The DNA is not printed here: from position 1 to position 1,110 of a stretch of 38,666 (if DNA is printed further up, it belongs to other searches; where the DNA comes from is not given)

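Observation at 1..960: Unrecognisable AT-rich cargo gene at the integrase-proximal locus where e14 carries lit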

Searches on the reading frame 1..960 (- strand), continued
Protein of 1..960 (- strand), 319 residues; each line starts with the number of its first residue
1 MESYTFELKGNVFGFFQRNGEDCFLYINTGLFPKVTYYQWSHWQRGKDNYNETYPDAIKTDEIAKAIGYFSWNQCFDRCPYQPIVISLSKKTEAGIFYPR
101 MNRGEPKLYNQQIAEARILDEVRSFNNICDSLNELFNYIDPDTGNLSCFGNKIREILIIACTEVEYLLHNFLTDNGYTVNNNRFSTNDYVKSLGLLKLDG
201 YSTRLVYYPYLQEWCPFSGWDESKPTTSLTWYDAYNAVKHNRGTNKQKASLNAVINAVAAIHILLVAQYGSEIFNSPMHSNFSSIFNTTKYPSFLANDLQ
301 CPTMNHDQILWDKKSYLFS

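Call 87: search_dna_similar(query=window:1-960:-, collection=plasmids, mode=protein, max_rows=15)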
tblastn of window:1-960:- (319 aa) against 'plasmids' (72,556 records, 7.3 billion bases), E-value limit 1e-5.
Records with a match: 12; places in all: 12; records where one place covers at least 80% of the query: 1.
Best place of each record, by identity: <60% 12.
By first word of the organism name: Rhizobium 5; Chryseobacterium 2; Klebsiella 2; Acinetobacter 1; Bacteroides 1; Methylovirgula 1.
By predicted mobility (MOB-suite, as given by PLSDB): conjugative 8; mobilizable 3; non-mobilizable 1.
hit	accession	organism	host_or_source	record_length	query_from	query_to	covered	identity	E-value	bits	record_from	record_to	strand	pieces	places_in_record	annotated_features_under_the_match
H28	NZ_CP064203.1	Acinetobacter baumannii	Homo sapiens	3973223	2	304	95%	38.8%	3e-46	174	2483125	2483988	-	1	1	none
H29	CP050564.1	Rhizobium leguminosarum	Lathyrus sativus,cell culture,root ...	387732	128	308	57%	38.7%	5e-22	103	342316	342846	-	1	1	hypothetical protein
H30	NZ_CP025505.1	Rhizobium leguminosarum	Pisum sativum,pea nodule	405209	128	308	57%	38.1%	2e-21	101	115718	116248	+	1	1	hypothetical protein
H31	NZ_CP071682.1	Rhizobium ruizarguesonis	lentil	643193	128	308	57%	38.1%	2e-21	101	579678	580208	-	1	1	hypothetical protein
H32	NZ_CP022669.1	Rhizobium leguminosarum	single cell,root nodules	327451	128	308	57%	37.6%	1e-20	100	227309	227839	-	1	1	hypothetical protein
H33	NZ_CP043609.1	Bacteroides fragilis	Homo sapiens,cell culture,feces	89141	128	309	57%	34.6%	1e-19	97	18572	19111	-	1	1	hypothetical protein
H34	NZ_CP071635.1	Rhizobium sp. NZLR1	lentil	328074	145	308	51%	35.4%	1e-11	73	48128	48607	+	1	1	hypothetical protein (x2)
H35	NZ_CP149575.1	Methylovirgula sp. 4M-Z18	-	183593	95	242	46%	37.8%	3e-22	104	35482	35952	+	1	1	hypothetical protein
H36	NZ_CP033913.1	Chryseobacterium shandongense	Homo sapiens,CEREBRAL SPINAL FLUID ...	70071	128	245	36%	40.5%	2e-13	101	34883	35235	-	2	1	hypothetical protein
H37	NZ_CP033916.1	Chryseobacterium shandongense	Zimmer water bag,Zimmer water bag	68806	128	245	36%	40.5%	5e-13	100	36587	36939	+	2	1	hypothetical protein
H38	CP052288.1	Klebsiella pneumoniae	Homo sapiens,blood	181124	109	242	42%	34.8%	1e-16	88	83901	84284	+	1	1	hypothetical protein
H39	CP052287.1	Klebsiella pneumoniae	Homo sapiens,blood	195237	109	242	42%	34.8%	1e-16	88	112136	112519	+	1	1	hypothetical protein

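Call 93: find_related_loci(query=A1, collection=genome_contigs, flank=5000)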
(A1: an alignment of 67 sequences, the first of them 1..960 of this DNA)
Query A1 (319 aa) in genome_contigs; peptide patterns used: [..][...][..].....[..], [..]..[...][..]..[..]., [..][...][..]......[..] (x = any residue, [..] = any of these).
227 stretches matched a pattern; 186 encode a relative of the query (tblastn E <= 1e-3); the best 80 are kept; 80 distinct loci.
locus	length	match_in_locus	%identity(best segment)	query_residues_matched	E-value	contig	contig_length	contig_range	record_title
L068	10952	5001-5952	60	1-318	1e-125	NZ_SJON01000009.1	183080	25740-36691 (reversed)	Enterobacter quasihormaechei strain WCHEQ120003 9, whole genome shotgun sequence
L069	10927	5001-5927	44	1-311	2e-82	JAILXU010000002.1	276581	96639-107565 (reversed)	MAG: Oceanobacter sp. isolate PHBVgamm2 PHBVgamm2_contig_2, whole genome shotgun sequence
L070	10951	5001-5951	41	1-319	4e-82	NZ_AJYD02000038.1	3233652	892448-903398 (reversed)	Enterovibrio norvegicus FF-33 FF-33_contig_57, whole genome shotgun sequence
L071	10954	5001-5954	41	1-318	9e-81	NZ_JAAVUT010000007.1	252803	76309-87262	Sodalis sp. dw_96 7, whole genome shotgun sequence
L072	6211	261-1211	40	1-319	4e-80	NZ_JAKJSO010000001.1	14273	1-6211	Photobacterium kagoshimensis strain JAMM2471 JAMM2471_Contig1, whole genome shotgun sequence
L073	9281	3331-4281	38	1-316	5e-65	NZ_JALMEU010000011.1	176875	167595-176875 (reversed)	Pantoea leporis strain R contig#11, whole genome shotgun sequence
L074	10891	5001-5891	38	2-304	7e-54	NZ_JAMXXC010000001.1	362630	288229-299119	Acinetobacter lwoffii strain S1047-1 contig00001, whole genome shotgun sequence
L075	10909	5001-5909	34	1-309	2e-52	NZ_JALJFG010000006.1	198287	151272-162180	Pseudomonas sp. MWU15-20650 assembly_contig_6, whole genome shotgun sequence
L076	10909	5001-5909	33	1-309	3e-52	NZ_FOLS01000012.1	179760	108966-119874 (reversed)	Pseudomonas citronellolis strain LMG 18378, whole genome shotgun sequence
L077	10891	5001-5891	37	2-304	8e-52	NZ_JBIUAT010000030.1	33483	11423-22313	Acinetobacter sp. NPDC052428 NPDC052428_411_D4.ctg-0030, whole genome shotgun sequence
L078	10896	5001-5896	44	1-308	1e-42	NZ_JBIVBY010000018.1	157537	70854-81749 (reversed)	Pseudomonas sp. NPDC086251 NPDC086251_136_C9.ctg-0018, whole genome shotgun sequence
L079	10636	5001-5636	40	94-299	7e-42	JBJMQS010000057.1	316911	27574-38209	MAG: Gemmataceae bacterium isolate H3_16_all_fractions_metab_130_58_0 k255_7322771, whole genome shotgun sequence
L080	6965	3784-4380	40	88-271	6e-38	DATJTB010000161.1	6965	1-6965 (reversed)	MAG TPA_asm: Methylocella sp. isolate SMAG_U15009 k141_444559, whole genome shotgun sequence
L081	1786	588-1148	42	88-270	3e-37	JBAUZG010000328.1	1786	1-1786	MAG: Bryobacteraceae bacterium isolate MFD09276_ilm_asm_bin1 k127_230056, whole genome shotgun sequence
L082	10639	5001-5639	34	95-300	1e-35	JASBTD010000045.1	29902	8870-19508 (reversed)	MAG: Erythrobacter sp. isolate BWSM_24 k141_880109, whole genome shotgun sequence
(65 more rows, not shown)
